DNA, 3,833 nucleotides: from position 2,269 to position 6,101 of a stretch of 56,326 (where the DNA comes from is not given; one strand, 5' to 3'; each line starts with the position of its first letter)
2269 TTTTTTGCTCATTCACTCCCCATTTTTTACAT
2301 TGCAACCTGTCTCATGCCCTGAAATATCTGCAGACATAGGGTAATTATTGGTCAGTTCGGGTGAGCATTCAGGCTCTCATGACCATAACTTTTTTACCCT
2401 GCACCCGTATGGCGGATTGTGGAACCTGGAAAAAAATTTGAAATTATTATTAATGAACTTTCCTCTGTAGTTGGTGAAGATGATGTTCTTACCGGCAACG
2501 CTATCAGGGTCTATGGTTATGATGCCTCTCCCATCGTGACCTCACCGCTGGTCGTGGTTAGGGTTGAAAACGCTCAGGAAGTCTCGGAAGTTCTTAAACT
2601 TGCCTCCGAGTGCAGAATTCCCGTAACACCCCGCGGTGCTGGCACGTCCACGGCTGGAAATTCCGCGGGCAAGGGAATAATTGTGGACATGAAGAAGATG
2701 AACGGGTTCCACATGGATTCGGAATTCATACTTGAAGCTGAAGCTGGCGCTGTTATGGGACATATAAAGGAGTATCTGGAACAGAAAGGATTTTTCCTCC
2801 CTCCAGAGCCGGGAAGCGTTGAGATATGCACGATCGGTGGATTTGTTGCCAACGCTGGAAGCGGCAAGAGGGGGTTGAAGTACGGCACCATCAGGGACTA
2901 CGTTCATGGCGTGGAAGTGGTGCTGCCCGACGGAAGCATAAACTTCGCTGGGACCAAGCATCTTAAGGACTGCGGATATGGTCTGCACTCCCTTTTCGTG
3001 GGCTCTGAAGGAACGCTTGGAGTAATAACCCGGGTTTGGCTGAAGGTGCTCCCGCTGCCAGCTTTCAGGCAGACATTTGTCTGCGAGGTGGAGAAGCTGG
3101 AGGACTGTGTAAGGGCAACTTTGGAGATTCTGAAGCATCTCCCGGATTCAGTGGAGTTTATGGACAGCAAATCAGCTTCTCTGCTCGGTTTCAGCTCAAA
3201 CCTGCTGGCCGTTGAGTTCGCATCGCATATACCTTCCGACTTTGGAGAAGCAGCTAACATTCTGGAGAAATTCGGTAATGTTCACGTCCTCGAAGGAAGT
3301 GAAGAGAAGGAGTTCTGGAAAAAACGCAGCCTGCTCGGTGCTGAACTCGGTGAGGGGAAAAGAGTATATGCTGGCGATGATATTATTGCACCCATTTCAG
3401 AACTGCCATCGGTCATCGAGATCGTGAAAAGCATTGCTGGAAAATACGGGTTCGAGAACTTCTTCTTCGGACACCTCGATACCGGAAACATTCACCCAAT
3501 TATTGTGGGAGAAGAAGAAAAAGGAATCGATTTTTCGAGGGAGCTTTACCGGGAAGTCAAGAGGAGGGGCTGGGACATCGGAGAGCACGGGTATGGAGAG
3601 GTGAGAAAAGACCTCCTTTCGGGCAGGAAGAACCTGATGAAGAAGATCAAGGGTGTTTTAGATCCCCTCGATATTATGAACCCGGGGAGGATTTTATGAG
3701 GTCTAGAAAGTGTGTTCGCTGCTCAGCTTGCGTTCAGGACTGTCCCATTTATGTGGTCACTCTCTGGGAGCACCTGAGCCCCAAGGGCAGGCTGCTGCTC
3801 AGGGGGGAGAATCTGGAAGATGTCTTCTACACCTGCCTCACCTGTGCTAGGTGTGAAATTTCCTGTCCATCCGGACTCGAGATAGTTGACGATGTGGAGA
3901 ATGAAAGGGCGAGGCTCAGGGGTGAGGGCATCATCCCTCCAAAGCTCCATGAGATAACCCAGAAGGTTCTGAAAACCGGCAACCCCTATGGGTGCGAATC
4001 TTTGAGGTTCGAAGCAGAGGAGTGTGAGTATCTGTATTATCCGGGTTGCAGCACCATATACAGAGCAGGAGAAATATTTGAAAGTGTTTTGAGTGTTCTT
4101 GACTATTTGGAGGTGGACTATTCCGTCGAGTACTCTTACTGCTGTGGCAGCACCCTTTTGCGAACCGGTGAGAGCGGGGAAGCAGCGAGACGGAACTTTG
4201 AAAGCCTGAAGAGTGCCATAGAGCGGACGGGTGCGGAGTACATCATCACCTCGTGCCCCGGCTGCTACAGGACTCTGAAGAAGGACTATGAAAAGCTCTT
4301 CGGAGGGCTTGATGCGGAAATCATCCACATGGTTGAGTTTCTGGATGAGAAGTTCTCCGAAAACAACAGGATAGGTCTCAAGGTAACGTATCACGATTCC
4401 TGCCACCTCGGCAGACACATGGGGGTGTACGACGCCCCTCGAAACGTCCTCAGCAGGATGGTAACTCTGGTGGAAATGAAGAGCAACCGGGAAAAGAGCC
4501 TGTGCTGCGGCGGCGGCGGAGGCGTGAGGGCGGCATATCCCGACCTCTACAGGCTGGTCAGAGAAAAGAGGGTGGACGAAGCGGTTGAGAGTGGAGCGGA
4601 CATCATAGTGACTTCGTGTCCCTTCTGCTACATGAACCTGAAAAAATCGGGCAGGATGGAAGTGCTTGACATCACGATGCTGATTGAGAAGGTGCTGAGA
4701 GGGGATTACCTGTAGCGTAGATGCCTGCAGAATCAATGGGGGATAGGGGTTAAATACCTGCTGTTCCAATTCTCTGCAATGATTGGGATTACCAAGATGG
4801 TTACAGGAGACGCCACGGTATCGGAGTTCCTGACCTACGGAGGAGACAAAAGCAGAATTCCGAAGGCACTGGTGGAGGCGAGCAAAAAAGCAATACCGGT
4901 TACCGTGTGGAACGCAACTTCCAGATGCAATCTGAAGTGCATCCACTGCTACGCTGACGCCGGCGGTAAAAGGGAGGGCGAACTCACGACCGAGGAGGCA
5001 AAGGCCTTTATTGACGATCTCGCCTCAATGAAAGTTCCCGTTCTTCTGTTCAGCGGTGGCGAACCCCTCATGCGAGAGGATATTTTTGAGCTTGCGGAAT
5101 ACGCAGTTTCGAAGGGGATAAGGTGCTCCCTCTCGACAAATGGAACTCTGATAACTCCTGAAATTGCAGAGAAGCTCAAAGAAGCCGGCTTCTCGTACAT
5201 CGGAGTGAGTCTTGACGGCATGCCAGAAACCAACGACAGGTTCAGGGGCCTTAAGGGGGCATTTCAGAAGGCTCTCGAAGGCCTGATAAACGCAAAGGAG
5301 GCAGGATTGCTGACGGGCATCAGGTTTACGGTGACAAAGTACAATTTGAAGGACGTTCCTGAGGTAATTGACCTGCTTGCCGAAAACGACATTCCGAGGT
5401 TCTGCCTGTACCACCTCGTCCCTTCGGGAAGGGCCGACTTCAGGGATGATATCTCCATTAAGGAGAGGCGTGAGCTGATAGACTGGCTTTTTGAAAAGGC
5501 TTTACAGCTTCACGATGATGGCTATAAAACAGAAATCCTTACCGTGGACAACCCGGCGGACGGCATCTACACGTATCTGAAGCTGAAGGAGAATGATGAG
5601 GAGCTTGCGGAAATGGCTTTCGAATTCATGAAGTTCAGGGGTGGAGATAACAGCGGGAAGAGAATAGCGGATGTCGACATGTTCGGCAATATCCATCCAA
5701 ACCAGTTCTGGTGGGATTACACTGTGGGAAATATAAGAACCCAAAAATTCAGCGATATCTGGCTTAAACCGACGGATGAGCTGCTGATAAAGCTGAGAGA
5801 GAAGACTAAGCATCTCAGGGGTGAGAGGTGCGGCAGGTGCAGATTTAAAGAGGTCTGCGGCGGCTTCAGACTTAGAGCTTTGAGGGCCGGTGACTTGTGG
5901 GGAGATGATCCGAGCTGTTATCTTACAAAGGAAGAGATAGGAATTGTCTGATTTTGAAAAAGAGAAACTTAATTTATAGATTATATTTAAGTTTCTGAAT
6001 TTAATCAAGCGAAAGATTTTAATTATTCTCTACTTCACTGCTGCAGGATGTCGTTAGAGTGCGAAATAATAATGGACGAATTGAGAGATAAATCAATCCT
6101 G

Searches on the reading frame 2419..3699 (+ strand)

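Call 42: search_protein_families(library=ncbifam, proteins=[window:2419-3699:+], max_evalue=0.00001)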
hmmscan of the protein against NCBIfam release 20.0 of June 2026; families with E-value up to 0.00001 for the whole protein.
window:2419-3699:+ (426 aa): 10 families
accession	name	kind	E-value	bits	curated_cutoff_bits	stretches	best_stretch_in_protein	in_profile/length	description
TIGR00387.1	glcD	equivalog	2.8e-66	224.1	567.9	1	46-424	1-413/413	glycolate oxidase subunit GlcD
NF008408.0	PRK11230.1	equivalog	4.2e-34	117.8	897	1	10-424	21-470/499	glycolate oxidase subunit GlcD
NF049975.1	2HglutDHaseYdiJ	equivalog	1.6e-32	112.3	1350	2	33-174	42-189/1018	D-2-hydroxyglutarate dehydrogenase YdiJ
NF008439.0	PRK11282.1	equivalog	1.3e-26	93.4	284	1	51-228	7-188/358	glycolate oxidase subunit GlcE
NF041226.1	BagK_FevA1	equivalog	4.3e-15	55.1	800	1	25-216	24-209/453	bagremycin/ferroverdin biosynthesis FAD-dependent oxygenase BagK/FevA1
TIGR01678.1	FAD_lactone_ox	subfamily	1.8e-11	43.6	396.8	1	42-230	14-196/438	sugar 1,4-lactone oxidase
NF041227.1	BagG_FevA2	exception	4.9e-11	41.9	850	1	42-213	45-210/455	bagremycin/ferroverdin biosynthesis FAD-dependent oxygenase BagG/FevA2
TIGR01679.1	bact_FAD_ox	subfamily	5.5e-11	42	292.25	1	40-235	9-195/419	FAD-linked oxidoreductase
NF053785.1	DcplphribOxDprE1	equivalog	5.6e-10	39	500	1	45-214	17-184/449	decaprenylphosphoryl-beta-D-ribose oxidase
TIGR01677.1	pln_FAD_oxido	subfamily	4.9e-06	25.3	383.1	1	79-213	76-214/560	FAD-dependent oxidoreductase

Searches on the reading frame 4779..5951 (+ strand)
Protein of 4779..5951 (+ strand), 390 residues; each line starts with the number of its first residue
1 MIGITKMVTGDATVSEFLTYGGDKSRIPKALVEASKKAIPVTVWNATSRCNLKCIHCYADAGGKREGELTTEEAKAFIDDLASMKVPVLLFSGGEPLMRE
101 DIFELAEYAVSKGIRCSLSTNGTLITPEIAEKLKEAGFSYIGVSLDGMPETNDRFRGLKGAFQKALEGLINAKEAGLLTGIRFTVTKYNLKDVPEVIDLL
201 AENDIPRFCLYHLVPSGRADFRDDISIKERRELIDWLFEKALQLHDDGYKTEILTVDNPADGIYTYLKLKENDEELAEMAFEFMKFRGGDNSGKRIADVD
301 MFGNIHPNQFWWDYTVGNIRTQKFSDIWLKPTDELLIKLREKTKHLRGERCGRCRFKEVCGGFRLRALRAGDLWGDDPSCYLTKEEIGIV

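Call 42: search_protein_families(library=ncbifam, proteins=[window:4779-5951:+], max_evalue=0.00001)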
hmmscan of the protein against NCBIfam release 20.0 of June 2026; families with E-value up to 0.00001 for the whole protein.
window:4779-5951:+ (390 aa): 67 families (the best 25 are shown)
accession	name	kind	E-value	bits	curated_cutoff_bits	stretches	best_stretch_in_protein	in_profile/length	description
TIGR04546.1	rSAM_ahbC_deAc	equivalog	1.3e-138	462.1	650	1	2-387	1-390/390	12,18-didecarboxysiroheme deacetylase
TIGR04054.1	rSAM_NirJ1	equivalog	1.1e-132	442.3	650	1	2-387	1-387/387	putative heme d1 biosynthesis radical SAM protein NirJ1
TIGR04347.1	pseudo_SAM_Halo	equivalog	4.7e-121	404.7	525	1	3-387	2-390/390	TIGR04347 family pseudo-SAM/SPASM protein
TIGR04051.1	rSAM_NirJ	equivalog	2.3e-112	375.5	515.45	1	40-388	2-354/354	heme d1 biosynthesis radical SAM protein NirJ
TIGR04545.1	rSAM_ahbD_hemeb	equivalog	8.4e-70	235.9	500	1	43-381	3-336/339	heme b synthase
TIGR04055.1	rSAM_NirJ2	equivalog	3.2e-69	234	500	1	43-381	3-323/326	putative heme d1 biosynthesis radical SAM protein NirJ2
TIGR04053.2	TIGR04053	equivalog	1.6e-66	225.1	395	1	41-381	9-363/366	TIGR04053 family radical SAM/SPASM domain-containing protein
TIGR03962.1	mycofact_rSAM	equivalog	2.6e-43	148.5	265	1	42-241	14-216/339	mycofactocin radical SAM maturase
TIGR04303.1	GeoRSP_rSAM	equivalog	3.5e-39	135.3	400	1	40-381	4-325/325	GeoRSP system radical SAM/SPASM protein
TIGR04103.1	rSAM_nif11_3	equivalog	5.5e-37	127.4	725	1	40-380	5-342/412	nif11-class peptide radical SAM maturase 3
NF050035.1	rSAM_WgK_link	exception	8.4e-37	127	650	1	45-229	14-200/367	radical SAM/SPASM peptide maturase WgkB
NF045574.1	sacti_mat_StsB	exception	3.5e-35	121.7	625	1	36-219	92-275/466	StsB family radical SAM/SPASM domain sactipeptide maturase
TIGR03913.1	rad_SAM_trio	equivalog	8.2e-33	113.5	591.75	1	36-362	14-333/477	GDL motif peptide-associated radical SAM/SPASM maturase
TIGR04340.1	rSAM_ACGX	hypoth_equivalog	6.9e-32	111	400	1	44-381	7-338/341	radical SAM/SPASM domain protein, ACGX system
TIGR04250.1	SCM_rSAM_ScmE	equivalog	1.1e-30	106.8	400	1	45-362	8-325/358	SynChlorMet cassette radical SAM/SPASM protein ScmE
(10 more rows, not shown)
